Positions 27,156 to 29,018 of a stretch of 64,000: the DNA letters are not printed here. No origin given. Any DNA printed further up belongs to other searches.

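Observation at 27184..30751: Cryptic RiPP-like cassette: a 30-aa SD-driven peptide, two radical-SAM/SPASM-type enzymes and a convergent amidohydrolase, wedged between tyrS and recG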

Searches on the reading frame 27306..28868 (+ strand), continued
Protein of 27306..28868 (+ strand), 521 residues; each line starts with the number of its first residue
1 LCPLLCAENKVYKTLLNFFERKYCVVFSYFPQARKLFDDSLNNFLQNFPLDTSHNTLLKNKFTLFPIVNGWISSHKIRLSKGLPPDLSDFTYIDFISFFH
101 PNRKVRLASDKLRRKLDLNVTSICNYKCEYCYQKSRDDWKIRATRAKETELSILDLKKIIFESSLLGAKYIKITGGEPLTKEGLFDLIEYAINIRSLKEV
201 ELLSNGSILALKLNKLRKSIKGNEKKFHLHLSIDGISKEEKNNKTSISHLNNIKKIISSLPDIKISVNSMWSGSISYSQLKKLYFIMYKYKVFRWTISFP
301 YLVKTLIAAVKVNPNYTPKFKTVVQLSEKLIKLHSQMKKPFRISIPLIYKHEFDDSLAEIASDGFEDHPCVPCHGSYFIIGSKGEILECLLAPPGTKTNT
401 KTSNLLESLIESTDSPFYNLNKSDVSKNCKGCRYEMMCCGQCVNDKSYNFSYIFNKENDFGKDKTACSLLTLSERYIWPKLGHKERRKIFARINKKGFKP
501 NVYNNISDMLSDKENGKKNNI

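Call 69: search_protein_families(library=ncbifam, proteins=[P0147, P0149, P0151, P0152, P0153, P0154, P0155, P0157, P0159, P0161], max_evalue=1e-10)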
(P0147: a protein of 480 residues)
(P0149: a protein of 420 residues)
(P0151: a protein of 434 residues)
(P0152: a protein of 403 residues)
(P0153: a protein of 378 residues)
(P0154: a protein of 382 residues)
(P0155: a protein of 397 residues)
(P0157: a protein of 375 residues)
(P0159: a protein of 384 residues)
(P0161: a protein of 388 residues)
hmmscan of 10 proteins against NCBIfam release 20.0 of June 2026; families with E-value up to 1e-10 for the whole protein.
P0147 (480 aa): 13 families
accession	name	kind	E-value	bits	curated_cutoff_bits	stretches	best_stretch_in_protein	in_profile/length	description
TIGR02668.1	moaA_archaeal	equivalog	8.3e-17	61.1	325.25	1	95-367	11-272/303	GTP 3',8-cyclase MoaA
TIGR02666.1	moaA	equivalog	5.9e-16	58.4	284.05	1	95-365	11-282/336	GTP 3',8-cyclase MoaA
TIGR04055.1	rSAM_NirJ2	equivalog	3.1e-15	56.5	500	1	100-414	6-302/326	putative heme d1 biosynthesis radical SAM protein NirJ2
NF001199.0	PRK00164.2-1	equivalog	1.1e-14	54.3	231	1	95-363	13-270/308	GTP 3',8-cyclase MoaA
TIGR04317.1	W_rSAM_matur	equivalog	6.1e-14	51.9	380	1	95-274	5-182/349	tungsten cofactor oxidoreductase radical SAM maturase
TIGR02109.1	PQQ_syn_pqqE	equivalog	3e-12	46.2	381.35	1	98-324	11-230/358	pyrroloquinoline quinone biosynthesis protein PqqE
TIGR04251.1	SCM_rSAM_ScmF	equivalog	5.2e-12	45.8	400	1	99-365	9-269/353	SynChlorMet cassette radical SAM/SPASM protein ScmF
TIGR03962.1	mycofact_rSAM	equivalog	1.6e-11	44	265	0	99-420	17-317/339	mycofactocin radical SAM maturase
TIGR04303.1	GeoRSP_rSAM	equivalog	3.2e-11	43.4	400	1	97-268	8-169/325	GeoRSP system radical SAM/SPASM protein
NF038283.1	viperin_w_prok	equivalog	3.9e-11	42.6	180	1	100-215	8-124/281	viperin family antiviral radical SAM protein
NF045574.1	sacti_mat_StsB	exception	4.5e-11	42.2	625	0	74-184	76-183/466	StsB family radical SAM/SPASM domain sactipeptide maturase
TIGR04250.1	SCM_rSAM_ScmE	equivalog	5.1e-11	42.1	400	0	96-214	5-119/358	SynChlorMet cassette radical SAM/SPASM protein ScmE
NF050035.1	rSAM_WgK_link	exception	9.9e-11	41.2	650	0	96-316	11-222/367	radical SAM/SPASM peptide maturase WgkB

P0149 (420 aa): 30 families (the best 25 are shown)
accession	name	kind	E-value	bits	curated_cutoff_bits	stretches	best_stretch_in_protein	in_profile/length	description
TIGR02666.1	moaA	equivalog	3.1e-23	82.3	284.05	1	31-187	6-167/336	GTP 3',8-cyclase MoaA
TIGR02668.1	moaA_archaeal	equivalog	2.6e-22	79.2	325.25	1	34-201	9-175/303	GTP 3',8-cyclase MoaA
NF038283.1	viperin_w_prok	equivalog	3.1e-21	75.8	180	1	37-209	4-185/281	viperin family antiviral radical SAM protein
NF033640.1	N_Twi_rSAM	subfamily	4.6e-20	72.1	170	1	41-211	117-309/398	twitch domain-containing radical SAM protein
NF001199.0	PRK00164.2-1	equivalog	4e-19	68.9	231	1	35-197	12-173/308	GTP 3',8-cyclase MoaA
TIGR04317.1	W_rSAM_matur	equivalog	3e-18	66.1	380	1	38-210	7-182/349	tungsten cofactor oxidoreductase radical SAM maturase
NF047865.1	rSAM_PapB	equivalog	3.4e-18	65.9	340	1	37-358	5-323/330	PapB family radical SAM/SPASM ranthipeptide maturase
TIGR04280.1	geopep_mat_rSAM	hypoth_equivalog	1.3e-16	60.6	400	1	34-357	83-398/428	geopeptide radical SAM maturase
TIGR04103.1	rSAM_nif11_3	equivalog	3.8e-16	58.7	725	1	32-211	3-177/412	nif11-class peptide radical SAM maturase 3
TIGR04347.1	pseudo_SAM_Halo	equivalog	9e-16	58.1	525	1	37-208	40-208/390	TIGR04347 family pseudo-SAM/SPASM protein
TIGR02109.1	PQQ_syn_pqqE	equivalog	3.1e-15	56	381.35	1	40-206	12-176/358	pyrroloquinoline quinone biosynthesis protein PqqE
NF045574.1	sacti_mat_StsB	exception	5.8e-15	55.1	625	1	35-194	96-251/466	StsB family radical SAM/SPASM domain sactipeptide maturase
TIGR04051.1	rSAM_NirJ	equivalog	8.8e-15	54.5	515.45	1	41-210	8-174/354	heme d1 biosynthesis radical SAM protein NirJ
NF041298.1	rSAM_mat_DynA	equivalog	8.9e-15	54.5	450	1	42-363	8-333/356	dynobactin maturation radical SAM/SPASM protein DynA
TIGR04054.1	rSAM_NirJ1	equivalog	2.9e-14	52.5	650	1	37-206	38-204/387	putative heme d1 biosynthesis radical SAM protein NirJ1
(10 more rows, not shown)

P0151 (434 aa): 32 families (the best 25 are shown)
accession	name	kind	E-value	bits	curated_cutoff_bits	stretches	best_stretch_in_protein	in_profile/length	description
TIGR02666.1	moaA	equivalog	1.2e-24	87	284.05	1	31-333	5-305/336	GTP 3',8-cyclase MoaA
TIGR02668.1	moaA_archaeal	equivalog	6.2e-21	74.7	325.25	1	33-195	7-168/303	GTP 3',8-cyclase MoaA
NF045574.1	sacti_mat_StsB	exception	1e-20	74.1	625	1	40-196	100-252/466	StsB family radical SAM/SPASM domain sactipeptide maturase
NF001199.0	PRK00164.2-1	equivalog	1.1e-20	74.1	231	1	33-138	9-113/308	GTP 3',8-cyclase MoaA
TIGR04103.1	rSAM_nif11_3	equivalog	1.8e-20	72.9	725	1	42-212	11-177/412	nif11-class peptide radical SAM maturase 3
NF050035.1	rSAM_WgK_link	exception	2.2e-19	69.7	650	1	39-205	12-176/367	radical SAM/SPASM peptide maturase WgkB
NF047865.1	rSAM_PapB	equivalog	4.2e-18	65.7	340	1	38-365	5-319/330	PapB family radical SAM/SPASM ranthipeptide maturase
TIGR04250.1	SCM_rSAM_ScmE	equivalog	4.8e-18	65.2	400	1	40-381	7-346/358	SynChlorMet cassette radical SAM/SPASM protein ScmE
NF038283.1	viperin_w_prok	equivalog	8.4e-18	64.5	180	1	42-210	8-185/281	viperin family antiviral radical SAM protein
TIGR04051.1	rSAM_NirJ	equivalog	1.1e-17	64.1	515.45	1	42-214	8-177/354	heme d1 biosynthesis radical SAM protein NirJ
NF033640.1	N_Twi_rSAM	subfamily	1.3e-17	64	170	1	36-241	111-338/398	twitch domain-containing radical SAM protein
TIGR04317.1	W_rSAM_matur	equivalog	6e-17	61.8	380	1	37-211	5-182/349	tungsten cofactor oxidoreductase radical SAM maturase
TIGR04053.2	TIGR04053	equivalog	1.1e-16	61.1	395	1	42-212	14-185/366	TIGR04053 family radical SAM/SPASM domain-containing protein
TIGR04347.1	pseudo_SAM_Halo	equivalog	1.4e-16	60.7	525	1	42-210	44-209/390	TIGR04347 family pseudo-SAM/SPASM protein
TIGR03962.1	mycofact_rSAM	equivalog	1.9e-16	60.2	265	1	38-200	14-173/339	mycofactocin radical SAM maturase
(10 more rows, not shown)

P0152 (403 aa): 32 families (the best 25 are shown)
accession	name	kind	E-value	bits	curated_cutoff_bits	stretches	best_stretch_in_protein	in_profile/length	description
TIGR04250.1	SCM_rSAM_ScmE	equivalog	9.1e-26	90.6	400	1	15-357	1-346/358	SynChlorMet cassette radical SAM/SPASM protein ScmE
TIGR02109.1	PQQ_syn_pqqE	equivalog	1e-22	80.6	381.35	1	14-170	4-161/358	pyrroloquinoline quinone biosynthesis protein PqqE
NF041298.1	rSAM_mat_DynA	equivalog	2.6e-19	69.4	450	1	23-353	7-336/356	dynobactin maturation radical SAM/SPASM protein DynA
TIGR04053.2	TIGR04053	equivalog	3.8e-19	69.2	395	1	16-204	7-199/366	TIGR04053 family radical SAM/SPASM domain-containing protein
TIGR04051.1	rSAM_NirJ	equivalog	6.2e-19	68.2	515.45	1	23-225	8-210/354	heme d1 biosynthesis radical SAM protein NirJ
TIGR02666.1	moaA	equivalog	7e-19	68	284.05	1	18-166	11-167/336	GTP 3',8-cyclase MoaA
TIGR03962.1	mycofact_rSAM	equivalog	9.9e-19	67.7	265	1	12-171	7-166/339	mycofactocin radical SAM maturase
NF038283.1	viperin_w_prok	equivalog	2.1e-18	66.5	180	1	21-187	6-184/281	viperin family antiviral radical SAM protein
TIGR02668.1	moaA_archaeal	equivalog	8.2e-18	64.4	325.25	1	17-179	10-174/303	GTP 3',8-cyclase MoaA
NF045574.1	sacti_mat_StsB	exception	3.2e-17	62.5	625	1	18-172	97-250/466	StsB family radical SAM/SPASM domain sactipeptide maturase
TIGR04055.1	rSAM_NirJ2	equivalog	4.2e-17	62.7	500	1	22-171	5-154/326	putative heme d1 biosynthesis radical SAM protein NirJ2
TIGR03942.1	sulfatase_rSAM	equivalog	4.6e-17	62.1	349.45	1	25-342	9-328/363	anaerobic sulfatase maturase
TIGR04546.1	rSAM_ahbC_deAc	equivalog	1.2e-16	60.6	650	1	22-189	44-211/390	12,18-didecarboxysiroheme deacetylase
TIGR04347.1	pseudo_SAM_Halo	equivalog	2.1e-16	60.2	525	1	22-220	43-241/390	TIGR04347 family pseudo-SAM/SPASM protein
NF049973.1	radical_Rv1681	equivalog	3.4e-16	59.1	380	1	26-184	81-240/326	Rv1681 family radical SAM protein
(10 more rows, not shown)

P0153 (378 aa): 27 families (the best 25 are shown)
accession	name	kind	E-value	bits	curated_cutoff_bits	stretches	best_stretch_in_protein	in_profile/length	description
NF041298.1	rSAM_mat_DynA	equivalog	1.8e-22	79.8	450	1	8-338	8-345/356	dynobactin maturation radical SAM/SPASM protein DynA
TIGR04055.1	rSAM_NirJ2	equivalog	2.7e-22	79.8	500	1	3-165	2-160/326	putative heme d1 biosynthesis radical SAM protein NirJ2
TIGR04546.1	rSAM_ahbC_deAc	equivalog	7e-22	77.7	650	1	2-174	40-208/390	12,18-didecarboxysiroheme deacetylase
TIGR04250.1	SCM_rSAM_ScmE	equivalog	1.7e-21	76.6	400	1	3-186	5-186/358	SynChlorMet cassette radical SAM/SPASM protein ScmE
TIGR04545.1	rSAM_ahbD_hemeb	equivalog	3.7e-21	75.9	500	1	3-176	2-172/339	heme b synthase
TIGR02109.1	PQQ_syn_pqqE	equivalog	6.3e-21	74.7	381.35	1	2-333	8-331/358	pyrroloquinoline quinone biosynthesis protein PqqE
TIGR04133.1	rSAM_w_lipo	hypoth_equivalog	6.6e-20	71.3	425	1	3-313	26-330/350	TIGR04133 family radical SAM/SPASM protein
TIGR04340.1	rSAM_ACGX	hypoth_equivalog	8.3e-19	68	400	1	4-333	6-338/341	radical SAM/SPASM domain protein, ACGX system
TIGR04053.2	TIGR04053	equivalog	9.4e-19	67.9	395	1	2-176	9-183/366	TIGR04053 family radical SAM/SPASM domain-containing protein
NF038283.1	viperin_w_prok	equivalog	2.5e-18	66.2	180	1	2-176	3-185/281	viperin family antiviral radical SAM protein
TIGR04347.1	pseudo_SAM_Halo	equivalog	2.7e-18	66.4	525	1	2-175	39-208/390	TIGR04347 family pseudo-SAM/SPASM protein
TIGR04054.1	rSAM_NirJ1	equivalog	4.9e-18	64.9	650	1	2-174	37-205/387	putative heme d1 biosynthesis radical SAM protein NirJ1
TIGR04051.1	rSAM_NirJ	equivalog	8.4e-18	64.5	515.45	1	5-178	6-175/354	heme d1 biosynthesis radical SAM protein NirJ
NF047865.1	rSAM_PapB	equivalog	9.8e-18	64.4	340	1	3-328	5-330/330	PapB family radical SAM/SPASM ranthipeptide maturase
TIGR03962.1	mycofact_rSAM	equivalog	1.9e-17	63.5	265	0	3-165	14-172/339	mycofactocin radical SAM maturase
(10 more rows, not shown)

P0154 (382 aa): 50 families (the best 25 are shown)
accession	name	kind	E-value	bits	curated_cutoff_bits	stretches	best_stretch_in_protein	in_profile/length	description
TIGR04055.1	rSAM_NirJ2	equivalog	4.4e-27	95.5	500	1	14-337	5-321/326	putative heme d1 biosynthesis radical SAM protein NirJ2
TIGR04545.1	rSAM_ahbD_hemeb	equivalog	9.8e-26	91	500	1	12-337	3-334/339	heme b synthase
NF038283.1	viperin_w_prok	equivalog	2e-25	89.5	180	1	12-179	5-185/281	viperin family antiviral radical SAM protein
TIGR04317.1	W_rSAM_matur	equivalog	1.4e-23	83.6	380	1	10-179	5-181/349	tungsten cofactor oxidoreductase radical SAM maturase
TIGR04347.1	pseudo_SAM_Halo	equivalog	2.6e-23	82.9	525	1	9-188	38-218/390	TIGR04347 family pseudo-SAM/SPASM protein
NF041298.1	rSAM_mat_DynA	equivalog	7.4e-23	81.1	450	1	16-342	8-343/356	dynobactin maturation radical SAM/SPASM protein DynA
NF050035.1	rSAM_WgK_link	exception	2.5e-22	79.4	650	1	5-175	5-177/367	radical SAM/SPASM peptide maturase WgkB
TIGR04546.1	rSAM_ahbC_deAc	equivalog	3.4e-22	78.8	650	1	3-212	33-244/390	12,18-didecarboxysiroheme deacetylase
TIGR04054.1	rSAM_NirJ1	equivalog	4.4e-22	78.2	650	1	11-189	38-217/387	putative heme d1 biosynthesis radical SAM protein NirJ1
TIGR04053.2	TIGR04053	equivalog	4.5e-22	78.8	395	1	11-209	10-212/366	TIGR04053 family radical SAM/SPASM domain-containing protein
TIGR04051.1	rSAM_NirJ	equivalog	1.7e-21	76.6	515.45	1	15-192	8-186/354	heme d1 biosynthesis radical SAM protein NirJ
TIGR02668.1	moaA_archaeal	equivalog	2.5e-21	76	325.25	1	10-171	11-175/303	GTP 3',8-cyclase MoaA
TIGR04250.1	SCM_rSAM_ScmE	equivalog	1.3e-20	73.7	400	1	11-338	5-345/358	SynChlorMet cassette radical SAM/SPASM protein ScmE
TIGR02666.1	moaA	equivalog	1.7e-20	73.3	284.05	1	11-175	12-186/336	GTP 3',8-cyclase MoaA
NF001199.0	PRK00164.2-1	equivalog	7.5e-20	71.3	231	1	11-174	14-180/308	GTP 3',8-cyclase MoaA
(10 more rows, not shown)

P0155 (397 aa): 35 families (the best 25 are shown)
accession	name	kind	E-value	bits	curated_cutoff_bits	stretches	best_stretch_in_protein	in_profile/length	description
TIGR04545.1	rSAM_ahbD_hemeb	equivalog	5e-24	85.4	500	1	8-326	2-325/339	heme b synthase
TIGR04133.1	rSAM_w_lipo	hypoth_equivalog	3e-22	79.1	425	1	3-317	21-330/350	TIGR04133 family radical SAM/SPASM protein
TIGR04546.1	rSAM_ahbC_deAc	equivalog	4.3e-22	78.5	650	1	8-174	41-207/390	12,18-didecarboxysiroheme deacetylase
TIGR02666.1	moaA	equivalog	1.9e-21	76.4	284.05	1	7-211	13-223/336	GTP 3',8-cyclase MoaA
TIGR04347.1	pseudo_SAM_Halo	equivalog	3.2e-21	76.1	525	1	8-203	40-234/390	TIGR04347 family pseudo-SAM/SPASM protein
TIGR02668.1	moaA_archaeal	equivalog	3.9e-21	75.3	325.25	1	4-206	8-212/303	GTP 3',8-cyclase MoaA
NF045574.1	sacti_mat_StsB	exception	6.7e-21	74.7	625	1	3-193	93-282/466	StsB family radical SAM/SPASM domain sactipeptide maturase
TIGR03913.1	rad_SAM_trio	equivalog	2.9e-20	72.1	591.75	1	8-320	21-337/477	GDL motif peptide-associated radical SAM/SPASM maturase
TIGR04055.1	rSAM_NirJ2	equivalog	5.7e-20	72.1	500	1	8-324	2-309/326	putative heme d1 biosynthesis radical SAM protein NirJ2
NF047865.1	rSAM_PapB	equivalog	2.2e-19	69.8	340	1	5-332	2-330/330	PapB family radical SAM/SPASM ranthipeptide maturase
NF001199.0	PRK00164.2-1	equivalog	2.6e-19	69.5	231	1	5-202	11-211/308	GTP 3',8-cyclase MoaA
TIGR04250.1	SCM_rSAM_ScmE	equivalog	2.7e-19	69.3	400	1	7-169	4-167/358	SynChlorMet cassette radical SAM/SPASM protein ScmE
TIGR04280.1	geopep_mat_rSAM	hypoth_equivalog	3.8e-19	69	400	1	12-323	90-397/428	geopeptide radical SAM maturase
NF038283.1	viperin_w_prok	equivalog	6e-19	68.3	180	1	8-177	4-185/281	viperin family antiviral radical SAM protein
TIGR04054.1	rSAM_NirJ1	equivalog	1.3e-18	66.8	650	1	8-174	38-204/387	putative heme d1 biosynthesis radical SAM protein NirJ1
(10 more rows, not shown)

P0157 (375 aa): 39 families (the best 25 are shown)
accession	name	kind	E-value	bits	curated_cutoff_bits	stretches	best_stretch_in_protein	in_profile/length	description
TIGR04051.1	rSAM_NirJ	equivalog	2.8e-24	85.7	515.45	1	15-201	8-193/354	heme d1 biosynthesis radical SAM protein NirJ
TIGR04053.2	TIGR04053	equivalog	3.3e-24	85.8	395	1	14-217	13-219/366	TIGR04053 family radical SAM/SPASM domain-containing protein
TIGR04545.1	rSAM_ahbD_hemeb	equivalog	1.1e-23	84.3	500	1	13-194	4-185/339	heme b synthase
TIGR04250.1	SCM_rSAM_ScmE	equivalog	2.2e-22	79.5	400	1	9-171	3-165/358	SynChlorMet cassette radical SAM/SPASM protein ScmE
TIGR04546.1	rSAM_ahbC_deAc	equivalog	1.6e-20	73.3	650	1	14-176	44-205/390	12,18-didecarboxysiroheme deacetylase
NF047865.1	rSAM_PapB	equivalog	1.3e-19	70.6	340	1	11-333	5-326/330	PapB family radical SAM/SPASM ranthipeptide maturase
TIGR02109.1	PQQ_syn_pqqE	equivalog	3.6e-19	68.9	381.35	1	11-174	9-172/358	pyrroloquinoline quinone biosynthesis protein PqqE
TIGR04340.1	rSAM_ACGX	hypoth_equivalog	5e-19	68.7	400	1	12-340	6-336/341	radical SAM/SPASM domain protein, ACGX system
TIGR04133.1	rSAM_w_lipo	hypoth_equivalog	3.9e-18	65.5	425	1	9-322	24-330/350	TIGR04133 family radical SAM/SPASM protein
TIGR04317.1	W_rSAM_matur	equivalog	5.3e-18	65.3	380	1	8-181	3-181/349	tungsten cofactor oxidoreductase radical SAM maturase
NF045574.1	sacti_mat_StsB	exception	6.5e-18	64.8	625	1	13-181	100-266/466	StsB family radical SAM/SPASM domain sactipeptide maturase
TIGR04055.1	rSAM_NirJ2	equivalog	6.6e-18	65.3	500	1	15-344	6-324/326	putative heme d1 biosynthesis radical SAM protein NirJ2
TIGR04054.1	rSAM_NirJ1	equivalog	9.2e-18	64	650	1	15-177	42-203/387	putative heme d1 biosynthesis radical SAM protein NirJ1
TIGR02666.1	moaA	equivalog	1e-17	64.1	284.05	1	9-177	10-186/336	GTP 3',8-cyclase MoaA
NF050035.1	rSAM_WgK_link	exception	1.8e-17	63.4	650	1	12-190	12-190/367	radical SAM/SPASM peptide maturase WgkB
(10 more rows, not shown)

P0159 (384 aa): 47 families (the best 25 are shown)
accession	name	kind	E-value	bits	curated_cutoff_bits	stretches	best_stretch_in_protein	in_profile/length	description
TIGR04250.1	SCM_rSAM_ScmE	equivalog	6.3e-25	87.8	400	1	5-175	3-173/358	SynChlorMet cassette radical SAM/SPASM protein ScmE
TIGR04545.1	rSAM_ahbD_hemeb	equivalog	7.2e-24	84.8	500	1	10-324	5-324/339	heme b synthase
NF045574.1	sacti_mat_StsB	exception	9e-24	84.1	625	1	9-190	100-278/466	StsB family radical SAM/SPASM domain sactipeptide maturase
TIGR04055.1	rSAM_NirJ2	equivalog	1.5e-23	83.9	500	1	11-326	6-312/326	putative heme d1 biosynthesis radical SAM protein NirJ2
NF047865.1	rSAM_PapB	equivalog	1.5e-23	83.5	340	1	9-319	7-318/330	PapB family radical SAM/SPASM ranthipeptide maturase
TIGR04053.2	TIGR04053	equivalog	8.5e-23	81.2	395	1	10-203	13-207/366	TIGR04053 family radical SAM/SPASM domain-containing protein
TIGR04133.1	rSAM_w_lipo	hypoth_equivalog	1.9e-21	76.4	425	1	5-316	24-330/350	TIGR04133 family radical SAM/SPASM protein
TIGR04546.1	rSAM_ahbC_deAc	equivalog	2.2e-21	76.1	650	1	9-187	43-219/390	12,18-didecarboxysiroheme deacetylase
NF038283.1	viperin_w_prok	equivalog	8.9e-21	74.3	180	1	11-214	8-214/281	viperin family antiviral radical SAM protein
NF038107.1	rSAM_NF038107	equivalog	1.8e-20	73.2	600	1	9-346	89-427/444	Cys-every-fifth radical SAM/SPASM peptide maturase CefB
NF041298.1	rSAM_mat_DynA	equivalog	2.3e-20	72.9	450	1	12-338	8-342/356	dynobactin maturation radical SAM/SPASM protein DynA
TIGR02666.1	moaA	equivalog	4.9e-20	71.8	284.05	1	7-167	12-182/336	GTP 3',8-cyclase MoaA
TIGR04103.1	rSAM_nif11_3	equivalog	5.8e-20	71.3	725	1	9-326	9-334/412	nif11-class peptide radical SAM maturase 3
TIGR04084.1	rSAM_AF0577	subfamily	5.2e-19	68.4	225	1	11-319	3-287/347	TIGR04084 family radical SAM/SPASM domain-containing protein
TIGR02668.1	moaA_archaeal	equivalog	8e-19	67.7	325.25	1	7-175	12-183/303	GTP 3',8-cyclase MoaA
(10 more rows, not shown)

P0161 (388 aa): 55 families (the best 25 are shown)
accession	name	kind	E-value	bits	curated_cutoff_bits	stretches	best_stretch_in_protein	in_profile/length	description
TIGR04545.1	rSAM_ahbD_hemeb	equivalog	1.3e-31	110.3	500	1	10-210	5-207/339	heme b synthase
TIGR04054.1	rSAM_NirJ1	equivalog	1.5e-30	106.1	650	1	10-184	41-215/387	putative heme d1 biosynthesis radical SAM protein NirJ1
TIGR02666.1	moaA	equivalog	4e-30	104.9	284.05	1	3-171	8-185/336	GTP 3',8-cyclase MoaA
TIGR04546.1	rSAM_ahbC_deAc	equivalog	2.6e-29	102.2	650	1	10-218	44-253/390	12,18-didecarboxysiroheme deacetylase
TIGR04051.1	rSAM_NirJ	equivalog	1.3e-28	100.1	515.45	1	11-191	8-188/354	heme d1 biosynthesis radical SAM protein NirJ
NF047865.1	rSAM_PapB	equivalog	3.1e-28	99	340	1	7-324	5-323/330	PapB family radical SAM/SPASM ranthipeptide maturase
TIGR04055.1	rSAM_NirJ2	equivalog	5.5e-27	95.1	500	1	11-338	6-324/326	putative heme d1 biosynthesis radical SAM protein NirJ2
TIGR04053.2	TIGR04053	equivalog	1.5e-26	93.6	395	1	10-203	13-209/366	TIGR04053 family radical SAM/SPASM domain-containing protein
TIGR04251.1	SCM_rSAM_ScmF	equivalog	3.4e-26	92.5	400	1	7-167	6-170/353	SynChlorMet cassette radical SAM/SPASM protein ScmF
TIGR02668.1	moaA_archaeal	equivalog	6.3e-26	91.1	325.25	1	5-167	10-174/303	GTP 3',8-cyclase MoaA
TIGR04317.1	W_rSAM_matur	equivalog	1.5e-25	90.1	380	1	5-177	4-182/349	tungsten cofactor oxidoreductase radical SAM maturase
NF001199.0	PRK00164.2-1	equivalog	2.7e-25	89.2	231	1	5-167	12-176/308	GTP 3',8-cyclase MoaA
TIGR04347.1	pseudo_SAM_Halo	equivalog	4.4e-25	88.8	525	1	10-183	43-216/390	TIGR04347 family pseudo-SAM/SPASM protein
TIGR04250.1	SCM_rSAM_ScmE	equivalog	2.6e-24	85.8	400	1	7-337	5-347/358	SynChlorMet cassette radical SAM/SPASM protein ScmE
NF050035.1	rSAM_WgK_link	exception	1.2e-23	83.7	650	1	8-220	12-222/367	radical SAM/SPASM peptide maturase WgkB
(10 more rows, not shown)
